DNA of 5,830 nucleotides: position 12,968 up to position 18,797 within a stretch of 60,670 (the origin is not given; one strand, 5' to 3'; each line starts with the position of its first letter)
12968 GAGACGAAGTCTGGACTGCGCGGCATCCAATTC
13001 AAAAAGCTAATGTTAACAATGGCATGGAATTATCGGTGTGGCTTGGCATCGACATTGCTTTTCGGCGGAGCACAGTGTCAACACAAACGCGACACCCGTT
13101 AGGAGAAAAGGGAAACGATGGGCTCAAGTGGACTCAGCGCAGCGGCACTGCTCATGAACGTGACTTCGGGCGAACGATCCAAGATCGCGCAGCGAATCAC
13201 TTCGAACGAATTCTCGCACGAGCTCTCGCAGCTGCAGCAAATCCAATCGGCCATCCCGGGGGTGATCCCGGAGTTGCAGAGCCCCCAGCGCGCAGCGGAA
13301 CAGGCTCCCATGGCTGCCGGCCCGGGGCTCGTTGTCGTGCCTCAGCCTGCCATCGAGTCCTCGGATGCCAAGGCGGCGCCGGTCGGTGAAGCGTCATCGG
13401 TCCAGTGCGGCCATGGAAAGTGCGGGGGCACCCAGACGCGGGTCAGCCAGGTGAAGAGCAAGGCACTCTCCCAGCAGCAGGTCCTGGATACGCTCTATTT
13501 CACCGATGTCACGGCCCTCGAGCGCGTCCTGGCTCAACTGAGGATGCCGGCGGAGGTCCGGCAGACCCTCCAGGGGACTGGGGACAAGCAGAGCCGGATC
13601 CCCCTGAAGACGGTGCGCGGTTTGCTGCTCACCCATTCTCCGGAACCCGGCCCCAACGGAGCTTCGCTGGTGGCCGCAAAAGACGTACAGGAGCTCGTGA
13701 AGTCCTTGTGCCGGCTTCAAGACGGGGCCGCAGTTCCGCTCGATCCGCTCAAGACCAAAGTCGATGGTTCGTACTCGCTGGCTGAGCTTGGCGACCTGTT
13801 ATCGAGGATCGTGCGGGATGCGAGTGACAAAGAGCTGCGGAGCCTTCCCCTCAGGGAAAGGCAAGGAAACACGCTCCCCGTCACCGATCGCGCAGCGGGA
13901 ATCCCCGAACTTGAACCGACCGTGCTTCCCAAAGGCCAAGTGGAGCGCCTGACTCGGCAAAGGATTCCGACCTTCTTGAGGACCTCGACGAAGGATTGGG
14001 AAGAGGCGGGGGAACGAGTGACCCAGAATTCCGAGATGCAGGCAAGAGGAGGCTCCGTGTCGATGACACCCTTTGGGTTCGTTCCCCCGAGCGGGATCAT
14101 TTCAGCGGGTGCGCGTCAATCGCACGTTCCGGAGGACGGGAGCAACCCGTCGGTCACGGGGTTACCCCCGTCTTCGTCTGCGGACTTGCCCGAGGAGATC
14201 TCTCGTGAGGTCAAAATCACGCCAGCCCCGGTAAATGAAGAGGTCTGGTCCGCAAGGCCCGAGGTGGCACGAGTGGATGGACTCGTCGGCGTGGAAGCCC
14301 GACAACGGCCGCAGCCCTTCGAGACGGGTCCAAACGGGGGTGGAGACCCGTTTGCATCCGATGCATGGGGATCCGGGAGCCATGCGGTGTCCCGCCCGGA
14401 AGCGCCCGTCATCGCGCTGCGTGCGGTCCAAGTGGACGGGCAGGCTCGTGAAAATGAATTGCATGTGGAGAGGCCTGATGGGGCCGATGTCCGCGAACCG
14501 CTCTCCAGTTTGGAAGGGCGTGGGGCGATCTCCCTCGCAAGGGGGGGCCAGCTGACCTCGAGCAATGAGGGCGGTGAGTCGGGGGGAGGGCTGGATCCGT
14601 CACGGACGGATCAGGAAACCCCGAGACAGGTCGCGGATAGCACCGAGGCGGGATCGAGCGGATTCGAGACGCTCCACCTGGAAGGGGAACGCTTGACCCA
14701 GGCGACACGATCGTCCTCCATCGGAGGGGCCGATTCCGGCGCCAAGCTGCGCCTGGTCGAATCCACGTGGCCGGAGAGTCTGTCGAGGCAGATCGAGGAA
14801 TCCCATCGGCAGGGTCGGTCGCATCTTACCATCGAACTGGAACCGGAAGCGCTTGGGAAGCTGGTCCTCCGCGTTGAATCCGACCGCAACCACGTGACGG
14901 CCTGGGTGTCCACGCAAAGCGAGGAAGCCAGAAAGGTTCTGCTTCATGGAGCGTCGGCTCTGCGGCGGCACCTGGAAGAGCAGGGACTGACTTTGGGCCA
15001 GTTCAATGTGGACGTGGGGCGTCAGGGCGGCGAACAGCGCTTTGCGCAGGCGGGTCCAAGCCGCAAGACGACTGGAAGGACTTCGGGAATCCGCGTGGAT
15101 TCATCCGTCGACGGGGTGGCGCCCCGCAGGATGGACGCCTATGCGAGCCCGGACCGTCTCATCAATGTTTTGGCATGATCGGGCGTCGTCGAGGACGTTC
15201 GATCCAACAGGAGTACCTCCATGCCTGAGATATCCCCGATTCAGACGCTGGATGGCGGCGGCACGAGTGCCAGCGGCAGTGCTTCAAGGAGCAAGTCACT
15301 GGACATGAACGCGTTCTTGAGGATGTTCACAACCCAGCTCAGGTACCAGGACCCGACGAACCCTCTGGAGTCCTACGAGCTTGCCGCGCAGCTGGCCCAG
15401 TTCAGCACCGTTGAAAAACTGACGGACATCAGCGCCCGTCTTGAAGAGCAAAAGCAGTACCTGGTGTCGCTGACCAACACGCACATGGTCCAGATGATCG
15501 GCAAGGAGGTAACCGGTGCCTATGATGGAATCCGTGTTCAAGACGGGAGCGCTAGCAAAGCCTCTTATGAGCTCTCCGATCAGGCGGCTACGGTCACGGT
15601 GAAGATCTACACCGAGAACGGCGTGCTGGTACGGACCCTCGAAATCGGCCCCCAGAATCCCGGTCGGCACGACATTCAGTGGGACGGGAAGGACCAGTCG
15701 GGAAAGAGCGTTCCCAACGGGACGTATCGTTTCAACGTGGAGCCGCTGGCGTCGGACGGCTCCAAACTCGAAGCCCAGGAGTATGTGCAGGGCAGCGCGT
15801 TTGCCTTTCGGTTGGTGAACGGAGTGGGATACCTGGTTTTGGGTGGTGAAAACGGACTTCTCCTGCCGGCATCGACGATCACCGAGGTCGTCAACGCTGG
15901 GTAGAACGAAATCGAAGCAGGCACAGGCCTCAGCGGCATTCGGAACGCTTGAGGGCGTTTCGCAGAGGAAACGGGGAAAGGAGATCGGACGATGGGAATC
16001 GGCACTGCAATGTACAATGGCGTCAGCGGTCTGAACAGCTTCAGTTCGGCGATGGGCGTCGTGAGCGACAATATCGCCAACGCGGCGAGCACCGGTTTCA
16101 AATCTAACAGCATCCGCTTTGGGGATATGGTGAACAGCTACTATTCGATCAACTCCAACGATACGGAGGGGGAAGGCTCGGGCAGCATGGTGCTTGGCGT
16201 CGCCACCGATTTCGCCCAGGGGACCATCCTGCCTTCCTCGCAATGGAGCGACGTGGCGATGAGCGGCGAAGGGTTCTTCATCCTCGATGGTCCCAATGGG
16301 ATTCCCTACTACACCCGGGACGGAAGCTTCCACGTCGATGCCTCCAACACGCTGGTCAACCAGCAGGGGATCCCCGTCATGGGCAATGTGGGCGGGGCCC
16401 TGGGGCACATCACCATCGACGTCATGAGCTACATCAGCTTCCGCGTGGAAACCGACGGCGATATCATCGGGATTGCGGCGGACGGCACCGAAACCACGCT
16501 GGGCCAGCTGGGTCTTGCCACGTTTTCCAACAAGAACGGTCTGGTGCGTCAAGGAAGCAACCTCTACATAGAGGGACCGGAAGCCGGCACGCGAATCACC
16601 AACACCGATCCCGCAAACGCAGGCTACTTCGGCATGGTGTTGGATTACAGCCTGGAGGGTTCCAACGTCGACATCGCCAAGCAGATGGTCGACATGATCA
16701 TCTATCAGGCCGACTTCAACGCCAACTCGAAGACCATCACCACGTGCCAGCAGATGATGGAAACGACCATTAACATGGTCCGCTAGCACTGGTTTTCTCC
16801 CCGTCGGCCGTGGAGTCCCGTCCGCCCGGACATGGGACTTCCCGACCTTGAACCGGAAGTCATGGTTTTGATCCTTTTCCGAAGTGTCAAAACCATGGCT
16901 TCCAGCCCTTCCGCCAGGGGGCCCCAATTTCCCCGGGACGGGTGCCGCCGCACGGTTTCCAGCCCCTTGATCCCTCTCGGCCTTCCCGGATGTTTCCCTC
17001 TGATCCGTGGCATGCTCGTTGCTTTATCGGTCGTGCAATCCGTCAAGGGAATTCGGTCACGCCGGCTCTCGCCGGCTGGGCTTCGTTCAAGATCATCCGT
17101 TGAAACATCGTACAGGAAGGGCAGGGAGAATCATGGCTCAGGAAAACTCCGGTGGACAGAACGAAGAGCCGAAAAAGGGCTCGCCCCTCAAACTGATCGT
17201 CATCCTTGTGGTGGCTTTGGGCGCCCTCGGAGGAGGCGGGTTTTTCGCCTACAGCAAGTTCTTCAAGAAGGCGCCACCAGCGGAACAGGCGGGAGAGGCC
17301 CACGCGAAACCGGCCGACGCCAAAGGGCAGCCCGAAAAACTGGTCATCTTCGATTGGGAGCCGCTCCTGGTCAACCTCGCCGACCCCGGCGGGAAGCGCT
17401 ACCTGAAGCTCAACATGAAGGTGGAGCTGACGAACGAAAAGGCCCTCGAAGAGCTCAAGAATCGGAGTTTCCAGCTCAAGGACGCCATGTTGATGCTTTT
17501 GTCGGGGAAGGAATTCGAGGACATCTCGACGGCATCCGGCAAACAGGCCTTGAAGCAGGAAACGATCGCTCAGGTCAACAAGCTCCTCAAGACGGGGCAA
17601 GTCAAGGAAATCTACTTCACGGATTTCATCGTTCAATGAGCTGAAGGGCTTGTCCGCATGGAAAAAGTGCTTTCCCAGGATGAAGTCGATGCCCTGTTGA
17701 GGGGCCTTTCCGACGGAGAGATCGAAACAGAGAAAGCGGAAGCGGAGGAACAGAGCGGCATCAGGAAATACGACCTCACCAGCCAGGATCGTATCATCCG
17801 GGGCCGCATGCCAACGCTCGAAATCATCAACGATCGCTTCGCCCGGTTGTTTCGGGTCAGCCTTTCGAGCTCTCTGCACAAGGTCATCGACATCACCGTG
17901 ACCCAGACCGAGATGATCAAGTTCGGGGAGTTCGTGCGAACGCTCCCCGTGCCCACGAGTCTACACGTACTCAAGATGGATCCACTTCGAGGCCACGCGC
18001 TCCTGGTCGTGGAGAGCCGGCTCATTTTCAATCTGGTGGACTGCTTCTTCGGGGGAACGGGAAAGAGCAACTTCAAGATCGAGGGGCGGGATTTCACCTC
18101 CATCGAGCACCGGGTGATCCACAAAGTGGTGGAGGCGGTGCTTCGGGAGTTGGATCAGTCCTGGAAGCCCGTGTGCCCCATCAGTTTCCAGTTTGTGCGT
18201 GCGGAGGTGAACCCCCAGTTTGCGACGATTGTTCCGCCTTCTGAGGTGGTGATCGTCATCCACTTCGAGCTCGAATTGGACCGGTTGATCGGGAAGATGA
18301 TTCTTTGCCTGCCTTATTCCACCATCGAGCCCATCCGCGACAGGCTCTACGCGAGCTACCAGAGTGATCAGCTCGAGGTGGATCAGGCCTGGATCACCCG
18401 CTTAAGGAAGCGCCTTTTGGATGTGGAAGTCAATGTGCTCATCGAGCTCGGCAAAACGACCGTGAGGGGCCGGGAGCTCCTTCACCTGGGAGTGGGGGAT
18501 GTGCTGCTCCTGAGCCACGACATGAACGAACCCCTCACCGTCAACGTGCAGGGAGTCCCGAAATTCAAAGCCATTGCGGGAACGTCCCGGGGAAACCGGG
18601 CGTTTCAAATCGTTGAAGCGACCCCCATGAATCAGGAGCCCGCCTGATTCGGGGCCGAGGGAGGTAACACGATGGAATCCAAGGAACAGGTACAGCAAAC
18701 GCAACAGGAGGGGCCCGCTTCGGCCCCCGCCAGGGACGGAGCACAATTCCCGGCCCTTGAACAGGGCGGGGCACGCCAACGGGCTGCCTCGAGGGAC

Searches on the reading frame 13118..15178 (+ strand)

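Call 29: search_protein_families(library=pfam, max_evalue=0.00001, proteins=[window:13118-15178:+])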
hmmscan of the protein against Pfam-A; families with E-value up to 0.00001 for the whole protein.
window:13118-15178:+ (686 aa): 1 family
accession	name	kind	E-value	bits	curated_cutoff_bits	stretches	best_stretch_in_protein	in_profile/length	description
PF02120.21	Flg_hook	-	2.4e-15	56.6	29.8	1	557-638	2-83/85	Flagellar hook-length control protein FliK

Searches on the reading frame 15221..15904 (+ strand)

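Call 29: search_protein_families(library=pfam, max_evalue=0.00001, proteins=[window:15221-15904:+])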
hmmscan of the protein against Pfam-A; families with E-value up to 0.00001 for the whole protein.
window:15221-15904:+ (227 aa): 2 families
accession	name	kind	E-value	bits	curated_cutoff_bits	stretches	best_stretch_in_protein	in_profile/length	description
PF13860.13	FlgD_ig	-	3.3e-20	72.3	27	1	108-174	8-74/79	FlgD Ig-like domain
PF03963.19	FlgD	-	2.8e-18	66.3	27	1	14-75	13-74/75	Flagellar hook capping protein - N-terminal region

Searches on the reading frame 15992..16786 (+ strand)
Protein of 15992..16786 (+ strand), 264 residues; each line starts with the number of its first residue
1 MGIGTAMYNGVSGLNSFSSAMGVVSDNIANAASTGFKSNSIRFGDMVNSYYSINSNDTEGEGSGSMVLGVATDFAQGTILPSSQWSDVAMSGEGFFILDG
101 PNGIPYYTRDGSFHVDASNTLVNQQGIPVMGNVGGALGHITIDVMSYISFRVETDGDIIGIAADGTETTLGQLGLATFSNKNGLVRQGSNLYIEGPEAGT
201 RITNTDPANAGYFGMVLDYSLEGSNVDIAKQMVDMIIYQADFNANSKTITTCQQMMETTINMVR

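Call 29: search_protein_families(library=pfam, max_evalue=0.00001, proteins=[window:15992-16786:+])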
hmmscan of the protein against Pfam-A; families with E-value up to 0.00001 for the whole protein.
window:15992-16786:+ (264 aa): 3 families
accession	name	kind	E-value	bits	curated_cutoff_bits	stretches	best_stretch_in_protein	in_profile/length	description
PF22692.1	LlgE_F_G_D1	-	1.8e-14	54.1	27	1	89-158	1-62/64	Flagellar hook protein FlgE/F/G D1 domain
PF06429.18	Flg_bbr_C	-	4.4e-14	52.2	23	1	220-262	4-46/46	Flagellar basal body rod FlgEFG protein C-terminal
PF00460.25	Flg_bb_rod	-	1.7e-07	31.5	20.7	1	7-37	1-31/31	Flagella basal body rod protein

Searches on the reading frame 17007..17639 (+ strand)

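Call 29: search_protein_families(library=pfam, max_evalue=0.00001, proteins=[window:17007-17639:+])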
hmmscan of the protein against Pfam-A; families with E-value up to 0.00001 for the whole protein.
window:17007-17639:+ (210 aa): 1 family
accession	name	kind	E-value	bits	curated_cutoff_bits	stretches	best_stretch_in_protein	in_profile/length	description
PF03748.19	FliL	-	4.2e-25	88.7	24.6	1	115-210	2-103/103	Flagellar basal body-associated protein FliL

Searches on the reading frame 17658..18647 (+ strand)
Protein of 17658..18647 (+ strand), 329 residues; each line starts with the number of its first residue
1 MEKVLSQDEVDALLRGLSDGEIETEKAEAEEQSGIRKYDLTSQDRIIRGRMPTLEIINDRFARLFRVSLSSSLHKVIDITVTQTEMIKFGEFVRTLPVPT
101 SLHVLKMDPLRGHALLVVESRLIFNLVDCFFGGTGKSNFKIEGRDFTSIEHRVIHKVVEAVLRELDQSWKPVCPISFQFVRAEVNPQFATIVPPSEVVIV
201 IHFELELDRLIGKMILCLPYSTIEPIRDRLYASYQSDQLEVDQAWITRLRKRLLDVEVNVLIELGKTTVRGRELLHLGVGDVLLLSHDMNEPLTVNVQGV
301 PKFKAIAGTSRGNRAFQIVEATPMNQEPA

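Call 29: search_protein_families(library=pfam, max_evalue=0.00001, proteins=[window:17658-18647:+])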
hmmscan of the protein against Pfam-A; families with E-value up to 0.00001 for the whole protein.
window:17658-18647:+ (329 aa): 2 families
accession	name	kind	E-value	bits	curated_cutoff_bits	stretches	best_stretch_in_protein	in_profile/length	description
PF02154.20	FliM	-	1.1e-68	231.4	27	1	38-230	1-192/192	Flagellar motor switch protein FliM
PF01052.25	FliMN_C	-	4.6e-20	71.8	23.8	1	252-320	2-70/73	Type III flagellar switch regulator (C-ring) FliN C-term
